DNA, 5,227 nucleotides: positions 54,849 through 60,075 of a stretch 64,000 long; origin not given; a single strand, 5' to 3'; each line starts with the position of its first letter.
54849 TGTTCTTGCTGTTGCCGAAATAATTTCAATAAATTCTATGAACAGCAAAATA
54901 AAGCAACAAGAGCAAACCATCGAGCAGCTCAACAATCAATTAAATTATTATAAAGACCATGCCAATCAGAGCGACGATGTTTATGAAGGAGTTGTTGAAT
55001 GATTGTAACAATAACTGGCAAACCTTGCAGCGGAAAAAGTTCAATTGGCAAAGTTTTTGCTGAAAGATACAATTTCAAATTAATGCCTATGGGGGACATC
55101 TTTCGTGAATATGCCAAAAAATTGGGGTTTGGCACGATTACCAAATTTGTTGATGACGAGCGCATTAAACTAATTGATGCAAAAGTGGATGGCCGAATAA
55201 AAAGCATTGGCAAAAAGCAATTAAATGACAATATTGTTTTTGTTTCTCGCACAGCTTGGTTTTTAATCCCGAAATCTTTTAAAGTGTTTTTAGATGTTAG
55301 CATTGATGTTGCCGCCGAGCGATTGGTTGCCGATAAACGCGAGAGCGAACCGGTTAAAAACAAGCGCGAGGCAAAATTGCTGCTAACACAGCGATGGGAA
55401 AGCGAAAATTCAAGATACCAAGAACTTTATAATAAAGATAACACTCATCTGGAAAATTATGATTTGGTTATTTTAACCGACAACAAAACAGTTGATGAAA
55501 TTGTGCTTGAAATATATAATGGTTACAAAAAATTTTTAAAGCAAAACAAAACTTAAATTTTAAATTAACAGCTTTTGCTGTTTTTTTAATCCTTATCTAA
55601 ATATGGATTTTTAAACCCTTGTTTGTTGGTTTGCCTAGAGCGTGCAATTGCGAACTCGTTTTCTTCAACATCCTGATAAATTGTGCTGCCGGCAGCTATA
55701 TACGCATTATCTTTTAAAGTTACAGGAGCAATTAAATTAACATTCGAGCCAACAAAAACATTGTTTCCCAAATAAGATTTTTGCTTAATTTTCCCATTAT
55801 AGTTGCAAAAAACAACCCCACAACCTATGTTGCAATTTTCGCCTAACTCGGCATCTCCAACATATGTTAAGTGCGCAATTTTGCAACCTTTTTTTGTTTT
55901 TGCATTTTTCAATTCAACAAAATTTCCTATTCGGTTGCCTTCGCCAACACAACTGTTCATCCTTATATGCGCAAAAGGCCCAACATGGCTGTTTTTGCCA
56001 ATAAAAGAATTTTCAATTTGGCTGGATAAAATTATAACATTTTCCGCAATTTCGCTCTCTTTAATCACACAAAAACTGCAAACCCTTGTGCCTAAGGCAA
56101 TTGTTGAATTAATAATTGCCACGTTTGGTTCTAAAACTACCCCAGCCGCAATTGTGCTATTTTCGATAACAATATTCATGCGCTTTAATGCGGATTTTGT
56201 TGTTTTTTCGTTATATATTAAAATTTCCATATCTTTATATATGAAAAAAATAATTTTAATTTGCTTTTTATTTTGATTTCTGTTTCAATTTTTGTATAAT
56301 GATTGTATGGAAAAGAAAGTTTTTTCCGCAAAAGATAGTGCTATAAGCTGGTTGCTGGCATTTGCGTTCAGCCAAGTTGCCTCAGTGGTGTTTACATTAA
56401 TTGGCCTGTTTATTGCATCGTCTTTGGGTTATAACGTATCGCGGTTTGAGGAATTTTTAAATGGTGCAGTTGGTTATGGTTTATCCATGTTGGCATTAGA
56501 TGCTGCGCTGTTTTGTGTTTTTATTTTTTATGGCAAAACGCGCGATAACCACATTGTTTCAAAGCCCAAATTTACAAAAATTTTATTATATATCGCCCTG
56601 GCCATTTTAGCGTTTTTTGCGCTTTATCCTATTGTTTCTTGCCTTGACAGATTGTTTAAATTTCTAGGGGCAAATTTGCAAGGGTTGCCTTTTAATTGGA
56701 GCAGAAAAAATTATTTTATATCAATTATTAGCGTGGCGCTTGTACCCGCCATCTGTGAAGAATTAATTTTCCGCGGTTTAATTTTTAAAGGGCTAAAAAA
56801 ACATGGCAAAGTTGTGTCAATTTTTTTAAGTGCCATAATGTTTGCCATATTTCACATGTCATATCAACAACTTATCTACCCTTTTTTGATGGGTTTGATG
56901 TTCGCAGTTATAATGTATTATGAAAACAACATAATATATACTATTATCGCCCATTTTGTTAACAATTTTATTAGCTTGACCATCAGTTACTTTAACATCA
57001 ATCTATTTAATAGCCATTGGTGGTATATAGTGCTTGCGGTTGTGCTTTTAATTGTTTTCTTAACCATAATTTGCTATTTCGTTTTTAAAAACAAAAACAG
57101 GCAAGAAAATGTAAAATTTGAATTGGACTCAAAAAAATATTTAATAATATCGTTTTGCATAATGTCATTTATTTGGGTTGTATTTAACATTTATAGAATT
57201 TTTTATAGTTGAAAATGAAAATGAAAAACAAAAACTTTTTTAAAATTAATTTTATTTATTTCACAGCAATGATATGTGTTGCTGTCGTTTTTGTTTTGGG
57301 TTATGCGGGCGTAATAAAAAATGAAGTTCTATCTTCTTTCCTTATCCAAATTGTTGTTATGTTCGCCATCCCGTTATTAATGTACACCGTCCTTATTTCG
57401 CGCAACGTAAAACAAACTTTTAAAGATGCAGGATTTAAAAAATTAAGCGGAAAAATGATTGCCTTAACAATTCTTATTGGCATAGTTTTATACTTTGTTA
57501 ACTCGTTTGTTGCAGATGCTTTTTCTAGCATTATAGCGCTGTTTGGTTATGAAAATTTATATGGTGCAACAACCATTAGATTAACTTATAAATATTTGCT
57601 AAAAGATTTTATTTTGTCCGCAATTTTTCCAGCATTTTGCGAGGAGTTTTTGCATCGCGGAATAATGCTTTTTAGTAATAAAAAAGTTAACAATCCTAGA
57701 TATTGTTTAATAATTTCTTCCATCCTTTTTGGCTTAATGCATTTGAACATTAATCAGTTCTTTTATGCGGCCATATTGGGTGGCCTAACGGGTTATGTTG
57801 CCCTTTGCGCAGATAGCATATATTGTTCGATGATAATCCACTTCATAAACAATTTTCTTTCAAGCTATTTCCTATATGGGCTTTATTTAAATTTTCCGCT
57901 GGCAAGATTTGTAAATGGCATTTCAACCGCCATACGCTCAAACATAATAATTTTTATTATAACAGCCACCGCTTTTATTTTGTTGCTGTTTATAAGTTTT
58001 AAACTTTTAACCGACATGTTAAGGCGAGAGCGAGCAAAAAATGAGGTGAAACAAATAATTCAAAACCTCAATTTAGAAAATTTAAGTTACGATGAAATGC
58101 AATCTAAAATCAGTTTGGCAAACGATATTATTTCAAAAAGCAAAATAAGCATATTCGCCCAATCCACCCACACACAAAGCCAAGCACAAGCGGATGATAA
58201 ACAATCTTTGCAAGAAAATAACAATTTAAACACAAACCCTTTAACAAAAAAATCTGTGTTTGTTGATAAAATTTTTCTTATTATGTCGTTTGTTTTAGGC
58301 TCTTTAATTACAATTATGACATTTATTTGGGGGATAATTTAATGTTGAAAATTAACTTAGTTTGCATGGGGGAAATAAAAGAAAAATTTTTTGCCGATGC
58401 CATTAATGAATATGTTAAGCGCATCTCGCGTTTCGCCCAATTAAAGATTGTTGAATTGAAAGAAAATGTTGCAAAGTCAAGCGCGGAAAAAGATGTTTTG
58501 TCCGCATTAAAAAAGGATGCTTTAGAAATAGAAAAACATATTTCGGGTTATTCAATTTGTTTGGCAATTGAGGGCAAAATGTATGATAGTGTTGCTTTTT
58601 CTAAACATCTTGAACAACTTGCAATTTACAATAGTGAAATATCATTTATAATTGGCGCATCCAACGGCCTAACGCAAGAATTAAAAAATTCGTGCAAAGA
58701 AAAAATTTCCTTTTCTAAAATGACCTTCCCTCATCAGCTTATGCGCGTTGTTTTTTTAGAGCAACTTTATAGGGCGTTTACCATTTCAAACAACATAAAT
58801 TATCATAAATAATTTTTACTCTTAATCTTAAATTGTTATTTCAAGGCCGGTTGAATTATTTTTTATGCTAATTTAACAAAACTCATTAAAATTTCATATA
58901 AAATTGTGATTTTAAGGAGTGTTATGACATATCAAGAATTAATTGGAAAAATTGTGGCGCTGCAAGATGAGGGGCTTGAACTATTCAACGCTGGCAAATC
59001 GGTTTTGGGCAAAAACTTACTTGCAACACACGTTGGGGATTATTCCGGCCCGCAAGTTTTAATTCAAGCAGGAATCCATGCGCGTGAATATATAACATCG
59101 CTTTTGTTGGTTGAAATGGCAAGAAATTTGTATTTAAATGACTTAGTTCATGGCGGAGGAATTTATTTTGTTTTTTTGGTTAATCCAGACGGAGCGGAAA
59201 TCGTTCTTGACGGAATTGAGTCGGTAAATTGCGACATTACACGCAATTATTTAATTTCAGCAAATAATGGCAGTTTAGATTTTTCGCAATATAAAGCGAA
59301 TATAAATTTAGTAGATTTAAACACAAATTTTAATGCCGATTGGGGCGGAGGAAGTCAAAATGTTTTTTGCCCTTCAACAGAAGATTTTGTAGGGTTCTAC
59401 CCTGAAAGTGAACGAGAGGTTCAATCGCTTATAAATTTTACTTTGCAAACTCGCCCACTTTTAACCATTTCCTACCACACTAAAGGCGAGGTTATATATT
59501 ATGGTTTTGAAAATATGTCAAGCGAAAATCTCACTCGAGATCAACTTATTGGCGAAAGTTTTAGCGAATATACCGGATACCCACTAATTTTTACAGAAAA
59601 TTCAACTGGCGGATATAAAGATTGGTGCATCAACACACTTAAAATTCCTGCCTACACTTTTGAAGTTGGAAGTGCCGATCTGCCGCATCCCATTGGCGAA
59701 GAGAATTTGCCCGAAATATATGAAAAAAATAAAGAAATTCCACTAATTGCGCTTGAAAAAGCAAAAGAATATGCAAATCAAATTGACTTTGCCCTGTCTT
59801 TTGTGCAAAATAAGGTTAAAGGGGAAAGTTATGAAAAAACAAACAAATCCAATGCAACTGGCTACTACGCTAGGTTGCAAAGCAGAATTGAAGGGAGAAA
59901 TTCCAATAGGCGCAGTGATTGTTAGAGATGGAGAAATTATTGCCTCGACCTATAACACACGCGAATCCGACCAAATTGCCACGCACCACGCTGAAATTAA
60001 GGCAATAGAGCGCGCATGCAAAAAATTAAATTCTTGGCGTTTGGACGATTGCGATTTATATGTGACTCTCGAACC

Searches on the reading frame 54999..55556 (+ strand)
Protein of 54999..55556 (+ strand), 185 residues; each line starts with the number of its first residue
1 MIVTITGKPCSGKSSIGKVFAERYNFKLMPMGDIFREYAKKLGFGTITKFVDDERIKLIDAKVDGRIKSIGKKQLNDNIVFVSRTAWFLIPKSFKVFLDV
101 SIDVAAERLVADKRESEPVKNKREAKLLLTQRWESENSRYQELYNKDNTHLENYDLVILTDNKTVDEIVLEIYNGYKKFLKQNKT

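Call 61: search_protein_families(library=pfam, proteins=[window:54999-55556:+], max_evalue=0.00001)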
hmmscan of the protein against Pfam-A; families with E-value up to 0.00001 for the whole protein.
window:54999-55556:+ (185 aa): 5 families
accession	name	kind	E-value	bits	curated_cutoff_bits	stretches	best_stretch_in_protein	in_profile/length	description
PF13189.12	Cytidylate_kin2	-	5.2e-16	59.7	28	1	2-161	1-175/176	Cytidylate kinase-like family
PF13238.12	AAA_18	-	2.9e-09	37.9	29.4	1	3-126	1-125/128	AAA domain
PF13207.12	AAA_17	-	6.5e-09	36.6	27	1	6-122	1-132/136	AAA domain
PF02224.24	Cytidylate_kin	-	1e-07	32.3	26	0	3-40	1-38/211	Cytidylate kinase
PF01202.28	SKI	-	9.7e-07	29.5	22.1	0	85-145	78-137/159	Shikimate kinase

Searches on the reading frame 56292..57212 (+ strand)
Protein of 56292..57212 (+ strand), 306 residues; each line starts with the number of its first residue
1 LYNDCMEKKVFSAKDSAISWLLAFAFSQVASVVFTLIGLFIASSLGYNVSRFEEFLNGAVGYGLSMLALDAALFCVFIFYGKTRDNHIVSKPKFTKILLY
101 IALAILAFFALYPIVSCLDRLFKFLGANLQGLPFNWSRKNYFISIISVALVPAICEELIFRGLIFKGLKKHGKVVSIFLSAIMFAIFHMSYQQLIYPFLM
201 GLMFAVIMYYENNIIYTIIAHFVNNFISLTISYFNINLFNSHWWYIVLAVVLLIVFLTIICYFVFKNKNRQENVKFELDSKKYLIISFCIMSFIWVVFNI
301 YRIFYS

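Call 61: search_protein_families(library=pfam, proteins=[window:56292-57212:+], max_evalue=0.00001)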
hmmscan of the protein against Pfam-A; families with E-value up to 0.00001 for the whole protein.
window:56292-57212:+ (306 aa): 1 family
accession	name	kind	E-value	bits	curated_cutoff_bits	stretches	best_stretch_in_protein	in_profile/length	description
PF02517.21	Rce1-like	-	6.7e-21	74.8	22.4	1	141-227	4-93/93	Type II CAAX prenyl endopeptidase Rce1-like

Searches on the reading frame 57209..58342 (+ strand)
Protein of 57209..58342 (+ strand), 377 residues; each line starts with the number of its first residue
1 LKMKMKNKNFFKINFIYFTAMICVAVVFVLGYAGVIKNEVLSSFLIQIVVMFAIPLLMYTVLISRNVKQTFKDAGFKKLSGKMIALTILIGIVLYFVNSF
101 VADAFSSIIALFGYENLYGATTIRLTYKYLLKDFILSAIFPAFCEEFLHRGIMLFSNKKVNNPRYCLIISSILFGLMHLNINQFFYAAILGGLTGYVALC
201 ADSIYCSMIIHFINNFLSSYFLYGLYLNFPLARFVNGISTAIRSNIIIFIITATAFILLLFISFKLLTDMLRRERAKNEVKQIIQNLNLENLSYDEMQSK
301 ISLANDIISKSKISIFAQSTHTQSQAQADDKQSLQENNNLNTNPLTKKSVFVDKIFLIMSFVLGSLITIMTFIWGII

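Call 61: search_protein_families(library=pfam, proteins=[window:57209-58342:+], max_evalue=0.00001)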
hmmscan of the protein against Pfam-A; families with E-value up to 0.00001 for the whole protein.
window:57209-58342:+ (377 aa): 1 family
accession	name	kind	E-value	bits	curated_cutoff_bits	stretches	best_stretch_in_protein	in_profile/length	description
PF02517.21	Rce1-like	-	3.4e-18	66.1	22.4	1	132-217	6-93/93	Type II CAAX prenyl endopeptidase Rce1-like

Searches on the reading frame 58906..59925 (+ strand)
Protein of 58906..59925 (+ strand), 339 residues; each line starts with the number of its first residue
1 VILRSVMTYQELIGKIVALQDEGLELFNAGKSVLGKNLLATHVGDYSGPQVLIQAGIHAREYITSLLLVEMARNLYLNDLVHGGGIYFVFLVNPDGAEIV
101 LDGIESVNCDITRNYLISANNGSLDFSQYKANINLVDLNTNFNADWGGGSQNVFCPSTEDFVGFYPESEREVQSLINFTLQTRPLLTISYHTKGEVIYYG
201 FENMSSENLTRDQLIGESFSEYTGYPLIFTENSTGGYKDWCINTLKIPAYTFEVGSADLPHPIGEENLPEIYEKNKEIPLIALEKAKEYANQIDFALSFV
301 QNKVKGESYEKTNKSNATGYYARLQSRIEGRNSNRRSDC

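Call 61: search_protein_families(library=pfam, proteins=[window:58906-59925:+], max_evalue=0.00001)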
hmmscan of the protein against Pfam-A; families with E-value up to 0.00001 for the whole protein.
window:58906-59925:+ (339 aa): 1 family
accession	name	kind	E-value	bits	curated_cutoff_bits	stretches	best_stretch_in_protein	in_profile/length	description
PF00246.29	Peptidase_M14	-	9.3e-27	94.8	21.6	1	16-275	8-283/286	Zinc carboxypeptidase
